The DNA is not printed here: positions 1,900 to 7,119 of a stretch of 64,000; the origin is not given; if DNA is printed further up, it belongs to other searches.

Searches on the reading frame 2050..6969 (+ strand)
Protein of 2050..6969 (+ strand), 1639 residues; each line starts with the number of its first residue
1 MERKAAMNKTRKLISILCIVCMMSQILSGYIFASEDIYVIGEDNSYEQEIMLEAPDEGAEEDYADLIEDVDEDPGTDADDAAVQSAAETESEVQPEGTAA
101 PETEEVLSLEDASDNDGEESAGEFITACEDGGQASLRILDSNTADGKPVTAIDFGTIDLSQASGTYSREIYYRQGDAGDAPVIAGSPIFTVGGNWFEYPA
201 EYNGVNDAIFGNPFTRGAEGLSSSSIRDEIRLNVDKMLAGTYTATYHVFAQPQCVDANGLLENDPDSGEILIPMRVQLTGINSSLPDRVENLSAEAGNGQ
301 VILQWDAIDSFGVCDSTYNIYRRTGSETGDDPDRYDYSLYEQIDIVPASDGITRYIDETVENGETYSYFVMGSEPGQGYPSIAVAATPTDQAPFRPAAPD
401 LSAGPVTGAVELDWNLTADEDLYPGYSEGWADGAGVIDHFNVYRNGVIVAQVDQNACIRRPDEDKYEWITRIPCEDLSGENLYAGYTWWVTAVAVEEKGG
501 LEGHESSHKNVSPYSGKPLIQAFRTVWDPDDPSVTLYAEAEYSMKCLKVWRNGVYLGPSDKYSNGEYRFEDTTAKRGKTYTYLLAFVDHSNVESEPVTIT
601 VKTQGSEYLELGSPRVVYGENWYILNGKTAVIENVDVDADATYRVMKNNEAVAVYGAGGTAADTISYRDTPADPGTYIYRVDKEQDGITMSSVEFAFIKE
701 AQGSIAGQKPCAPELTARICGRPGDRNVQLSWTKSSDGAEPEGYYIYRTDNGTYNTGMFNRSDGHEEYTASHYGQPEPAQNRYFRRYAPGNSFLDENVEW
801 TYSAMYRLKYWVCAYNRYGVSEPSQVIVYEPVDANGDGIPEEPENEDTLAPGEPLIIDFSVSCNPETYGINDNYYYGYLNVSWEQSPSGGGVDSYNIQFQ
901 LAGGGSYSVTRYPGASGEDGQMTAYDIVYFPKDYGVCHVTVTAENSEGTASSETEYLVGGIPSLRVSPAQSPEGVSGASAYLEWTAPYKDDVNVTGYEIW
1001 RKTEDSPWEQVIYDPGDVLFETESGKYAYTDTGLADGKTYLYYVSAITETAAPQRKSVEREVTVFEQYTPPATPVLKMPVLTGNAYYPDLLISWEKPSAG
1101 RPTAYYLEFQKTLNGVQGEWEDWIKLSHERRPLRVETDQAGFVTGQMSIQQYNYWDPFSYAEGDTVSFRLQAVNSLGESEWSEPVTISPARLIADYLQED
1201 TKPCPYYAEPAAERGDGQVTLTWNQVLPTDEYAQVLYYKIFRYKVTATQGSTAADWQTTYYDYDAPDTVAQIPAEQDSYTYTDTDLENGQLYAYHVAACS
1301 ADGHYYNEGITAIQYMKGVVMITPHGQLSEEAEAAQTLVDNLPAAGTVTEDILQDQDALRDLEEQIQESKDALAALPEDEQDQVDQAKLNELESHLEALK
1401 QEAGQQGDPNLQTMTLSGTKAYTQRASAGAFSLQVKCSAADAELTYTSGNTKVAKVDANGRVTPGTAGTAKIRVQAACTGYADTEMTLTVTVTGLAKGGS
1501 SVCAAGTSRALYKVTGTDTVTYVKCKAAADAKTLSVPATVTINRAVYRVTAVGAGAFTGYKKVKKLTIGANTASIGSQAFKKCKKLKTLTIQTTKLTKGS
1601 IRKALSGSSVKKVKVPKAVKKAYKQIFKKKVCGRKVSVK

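Call 68: search_protein_families(library=padloc, proteins=[window:2050-6969:+], max_evalue=0.000001)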
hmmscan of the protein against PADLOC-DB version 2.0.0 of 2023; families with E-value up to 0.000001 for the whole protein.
window:2050-6969:+ (1639 aa): 0 families

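Call 69: search_protein_families(library=pfam, proteins=[window:2050-6969:+], max_evalue=0.00001)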
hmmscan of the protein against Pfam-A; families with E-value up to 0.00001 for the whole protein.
window:2050-6969:+ (1639 aa): 2 families
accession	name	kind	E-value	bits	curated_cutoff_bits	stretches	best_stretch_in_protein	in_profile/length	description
PF00041.27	fn3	-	9.4e-12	45.4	25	0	975-1050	11-72/84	Fibronectin type III domain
PF13306.12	LRR_5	-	4.2e-09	36.8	27.7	1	1549-1629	45-122/127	BspA type Leucine rich repeat region (6 copies)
